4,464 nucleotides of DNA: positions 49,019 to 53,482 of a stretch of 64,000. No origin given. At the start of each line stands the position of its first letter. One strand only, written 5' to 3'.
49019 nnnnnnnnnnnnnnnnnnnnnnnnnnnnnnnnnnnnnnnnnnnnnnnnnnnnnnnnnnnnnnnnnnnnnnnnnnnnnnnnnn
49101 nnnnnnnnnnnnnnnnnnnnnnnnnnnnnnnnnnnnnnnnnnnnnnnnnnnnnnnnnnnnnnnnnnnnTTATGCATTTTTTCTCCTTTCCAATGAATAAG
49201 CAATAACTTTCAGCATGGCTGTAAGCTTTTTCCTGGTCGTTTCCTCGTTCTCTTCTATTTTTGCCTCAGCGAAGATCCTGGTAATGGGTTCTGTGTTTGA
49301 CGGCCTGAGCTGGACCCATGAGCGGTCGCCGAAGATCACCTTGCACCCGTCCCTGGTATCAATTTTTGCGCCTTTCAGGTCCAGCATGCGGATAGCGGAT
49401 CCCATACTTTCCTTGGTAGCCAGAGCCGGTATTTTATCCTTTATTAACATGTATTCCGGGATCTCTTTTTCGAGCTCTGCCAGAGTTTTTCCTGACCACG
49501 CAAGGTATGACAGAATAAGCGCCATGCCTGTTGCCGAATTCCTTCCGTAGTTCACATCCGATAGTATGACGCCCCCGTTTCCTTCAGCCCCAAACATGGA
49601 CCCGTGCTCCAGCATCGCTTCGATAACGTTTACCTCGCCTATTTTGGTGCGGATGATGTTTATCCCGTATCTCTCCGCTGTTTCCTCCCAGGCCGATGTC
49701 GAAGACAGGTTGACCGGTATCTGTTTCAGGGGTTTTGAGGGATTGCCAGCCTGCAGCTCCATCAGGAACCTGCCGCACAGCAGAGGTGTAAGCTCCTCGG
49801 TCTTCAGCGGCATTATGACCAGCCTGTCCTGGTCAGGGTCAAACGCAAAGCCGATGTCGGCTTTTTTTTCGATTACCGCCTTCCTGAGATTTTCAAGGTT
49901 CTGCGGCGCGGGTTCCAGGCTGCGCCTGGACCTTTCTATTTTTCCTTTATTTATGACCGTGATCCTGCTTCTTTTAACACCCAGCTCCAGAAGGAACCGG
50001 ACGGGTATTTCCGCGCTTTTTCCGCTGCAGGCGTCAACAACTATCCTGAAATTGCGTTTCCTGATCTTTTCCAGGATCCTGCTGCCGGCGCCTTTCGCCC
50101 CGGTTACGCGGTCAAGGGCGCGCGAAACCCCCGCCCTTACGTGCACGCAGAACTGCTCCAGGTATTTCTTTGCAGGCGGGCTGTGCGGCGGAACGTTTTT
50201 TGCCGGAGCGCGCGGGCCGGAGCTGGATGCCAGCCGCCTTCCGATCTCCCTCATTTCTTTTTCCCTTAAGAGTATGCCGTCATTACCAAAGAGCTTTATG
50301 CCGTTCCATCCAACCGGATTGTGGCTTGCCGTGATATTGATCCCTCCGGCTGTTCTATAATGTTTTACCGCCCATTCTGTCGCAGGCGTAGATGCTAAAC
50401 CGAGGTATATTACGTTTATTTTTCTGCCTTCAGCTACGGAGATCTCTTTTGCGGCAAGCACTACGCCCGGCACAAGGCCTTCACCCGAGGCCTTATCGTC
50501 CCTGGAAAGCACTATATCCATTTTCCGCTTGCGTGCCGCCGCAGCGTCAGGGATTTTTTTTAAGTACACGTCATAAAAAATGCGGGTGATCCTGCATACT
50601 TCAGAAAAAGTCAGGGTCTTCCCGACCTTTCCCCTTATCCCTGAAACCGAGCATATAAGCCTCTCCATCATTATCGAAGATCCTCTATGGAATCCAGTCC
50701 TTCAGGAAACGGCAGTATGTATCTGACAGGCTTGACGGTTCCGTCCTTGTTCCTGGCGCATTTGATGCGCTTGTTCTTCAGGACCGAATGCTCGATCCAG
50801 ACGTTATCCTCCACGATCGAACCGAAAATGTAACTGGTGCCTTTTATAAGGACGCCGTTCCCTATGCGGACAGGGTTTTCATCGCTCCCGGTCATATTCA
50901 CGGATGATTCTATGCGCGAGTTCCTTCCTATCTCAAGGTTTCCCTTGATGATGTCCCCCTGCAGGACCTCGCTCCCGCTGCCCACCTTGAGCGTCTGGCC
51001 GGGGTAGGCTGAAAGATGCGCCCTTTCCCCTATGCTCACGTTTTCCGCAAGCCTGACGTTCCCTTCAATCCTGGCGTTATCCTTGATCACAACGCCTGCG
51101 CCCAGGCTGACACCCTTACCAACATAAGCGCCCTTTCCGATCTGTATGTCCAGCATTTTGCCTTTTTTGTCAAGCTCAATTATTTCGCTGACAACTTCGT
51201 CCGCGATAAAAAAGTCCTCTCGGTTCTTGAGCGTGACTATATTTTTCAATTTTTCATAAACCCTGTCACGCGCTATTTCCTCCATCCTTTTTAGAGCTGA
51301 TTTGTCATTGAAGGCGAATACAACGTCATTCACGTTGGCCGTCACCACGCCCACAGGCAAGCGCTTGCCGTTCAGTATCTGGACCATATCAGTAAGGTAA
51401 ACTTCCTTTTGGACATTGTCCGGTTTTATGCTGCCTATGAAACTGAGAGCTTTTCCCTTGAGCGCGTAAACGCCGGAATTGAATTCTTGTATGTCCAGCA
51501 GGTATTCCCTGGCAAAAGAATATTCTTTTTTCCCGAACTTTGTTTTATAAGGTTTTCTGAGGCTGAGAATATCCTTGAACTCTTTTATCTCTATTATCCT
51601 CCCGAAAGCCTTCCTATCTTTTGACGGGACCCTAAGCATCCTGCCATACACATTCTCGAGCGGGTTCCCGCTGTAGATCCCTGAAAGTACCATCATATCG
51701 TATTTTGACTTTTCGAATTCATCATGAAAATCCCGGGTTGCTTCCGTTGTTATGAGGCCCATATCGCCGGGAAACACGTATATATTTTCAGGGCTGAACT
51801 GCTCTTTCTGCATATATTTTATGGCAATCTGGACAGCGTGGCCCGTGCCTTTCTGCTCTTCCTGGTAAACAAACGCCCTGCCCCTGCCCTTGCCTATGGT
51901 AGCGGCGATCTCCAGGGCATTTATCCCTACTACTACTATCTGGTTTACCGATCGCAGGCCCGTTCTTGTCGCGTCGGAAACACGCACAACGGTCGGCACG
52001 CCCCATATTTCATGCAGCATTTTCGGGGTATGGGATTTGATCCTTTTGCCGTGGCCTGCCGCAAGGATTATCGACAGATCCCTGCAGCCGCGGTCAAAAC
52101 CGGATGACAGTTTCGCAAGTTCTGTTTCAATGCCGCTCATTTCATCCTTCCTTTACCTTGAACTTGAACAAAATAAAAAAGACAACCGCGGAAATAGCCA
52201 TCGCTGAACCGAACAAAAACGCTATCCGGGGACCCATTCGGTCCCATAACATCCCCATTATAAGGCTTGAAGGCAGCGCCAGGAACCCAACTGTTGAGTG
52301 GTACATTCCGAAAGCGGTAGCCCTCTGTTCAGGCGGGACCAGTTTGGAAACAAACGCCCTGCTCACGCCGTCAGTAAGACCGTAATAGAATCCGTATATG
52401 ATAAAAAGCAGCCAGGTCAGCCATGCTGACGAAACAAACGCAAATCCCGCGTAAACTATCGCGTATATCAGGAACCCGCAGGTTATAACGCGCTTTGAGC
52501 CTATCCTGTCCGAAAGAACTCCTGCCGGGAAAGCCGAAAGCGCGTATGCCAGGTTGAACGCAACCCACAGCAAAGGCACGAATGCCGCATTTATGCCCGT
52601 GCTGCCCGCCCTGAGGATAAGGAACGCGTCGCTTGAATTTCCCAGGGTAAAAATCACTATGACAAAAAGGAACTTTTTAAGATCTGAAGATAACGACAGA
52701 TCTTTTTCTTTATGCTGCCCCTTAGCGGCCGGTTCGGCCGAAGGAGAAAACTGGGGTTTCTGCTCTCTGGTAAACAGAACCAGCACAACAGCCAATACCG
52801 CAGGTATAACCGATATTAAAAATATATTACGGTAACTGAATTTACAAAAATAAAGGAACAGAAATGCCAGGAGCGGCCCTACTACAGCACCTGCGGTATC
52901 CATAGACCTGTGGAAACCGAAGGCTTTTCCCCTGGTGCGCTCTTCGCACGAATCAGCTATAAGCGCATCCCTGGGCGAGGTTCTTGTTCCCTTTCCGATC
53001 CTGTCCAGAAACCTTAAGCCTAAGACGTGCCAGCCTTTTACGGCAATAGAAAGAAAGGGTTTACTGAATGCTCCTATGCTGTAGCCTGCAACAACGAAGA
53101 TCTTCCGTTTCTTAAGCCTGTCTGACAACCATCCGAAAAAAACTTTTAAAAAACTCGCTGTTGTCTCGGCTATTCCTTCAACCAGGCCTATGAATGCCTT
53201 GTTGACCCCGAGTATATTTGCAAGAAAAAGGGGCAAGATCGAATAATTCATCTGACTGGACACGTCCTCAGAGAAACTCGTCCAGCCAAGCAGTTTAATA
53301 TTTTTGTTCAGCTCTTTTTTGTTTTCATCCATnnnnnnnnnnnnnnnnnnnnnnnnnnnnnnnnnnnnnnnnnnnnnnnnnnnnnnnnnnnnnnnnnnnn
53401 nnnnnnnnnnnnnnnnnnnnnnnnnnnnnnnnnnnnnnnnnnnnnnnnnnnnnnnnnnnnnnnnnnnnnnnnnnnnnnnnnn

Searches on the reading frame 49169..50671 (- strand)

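Call 71: search_protein_families(library=pfam, proteins=[window:49169-50671:-], max_evalue=0.000001)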
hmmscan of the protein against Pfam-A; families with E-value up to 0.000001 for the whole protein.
window:49169-50671:- (500 aa): 3 families
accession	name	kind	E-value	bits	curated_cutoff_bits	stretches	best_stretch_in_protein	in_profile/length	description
PF02878.22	PGM_PMM_I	-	1.8e-23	83.2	22.5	1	9-149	6-133/138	Phosphoglucomutase/phosphomannomutase, alpha/beta/alpha domain I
PF02880.22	PGM_PMM_III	-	1.8e-15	57.5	20.7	1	316-405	23-112/115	Phosphoglucomutase/phosphomannomutase, alpha/beta/alpha domain III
PF02879.22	PGM_PMM_II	-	7.9e-15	55.7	29.3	1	201-287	14-99/103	Phosphoglucomutase/phosphomannomutase, alpha/beta/alpha domain II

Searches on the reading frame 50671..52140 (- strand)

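Call 72: search_protein_families(library=pfam, proteins=[window:50671-52140:-], max_evalue=0.000001)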
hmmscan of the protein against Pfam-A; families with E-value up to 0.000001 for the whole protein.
window:50671-52140:- (489 aa): 3 families
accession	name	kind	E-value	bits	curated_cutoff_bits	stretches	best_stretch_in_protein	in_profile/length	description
PF12804.13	NTP_transf_3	-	2.3e-11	44.6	27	1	24-154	2-123/160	MobA-like NTP transferase domain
PF00132.30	Hexapep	-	2e-10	40.3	27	0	331-364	1-34/36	Bacterial transferase hexapeptide (six repeats)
PF25084.1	LbH_EIF2B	-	3.4e-07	30.7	54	0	379-457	5-78/105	EIF2B subunit epsilon LbH domain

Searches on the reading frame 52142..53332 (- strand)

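Call 72: search_protein_families(library=pfam, proteins=[window:52142-53332:-], max_evalue=0.000001)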
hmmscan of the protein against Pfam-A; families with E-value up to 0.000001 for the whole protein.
window:52142-53332:- (396 aa): 4 families
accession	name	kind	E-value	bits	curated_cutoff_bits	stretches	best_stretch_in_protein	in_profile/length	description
PF07690.21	MFS_1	-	1.8e-47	162.4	33.4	2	19-232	5-218/347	Major Facilitator Superfamily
PF12832.13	MFS_1_like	-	4.3e-17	62.7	25.2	1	35-374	24-373/373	MFS_1 like family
PF00083.30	Sugar_tr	-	1.3e-12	47.9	22.3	1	29-190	41-193/452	Sugar (and other) transporter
PF05977.19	MFS_3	-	3.5e-07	29.5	27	1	50-392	49-396/524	Transmembrane secretion effector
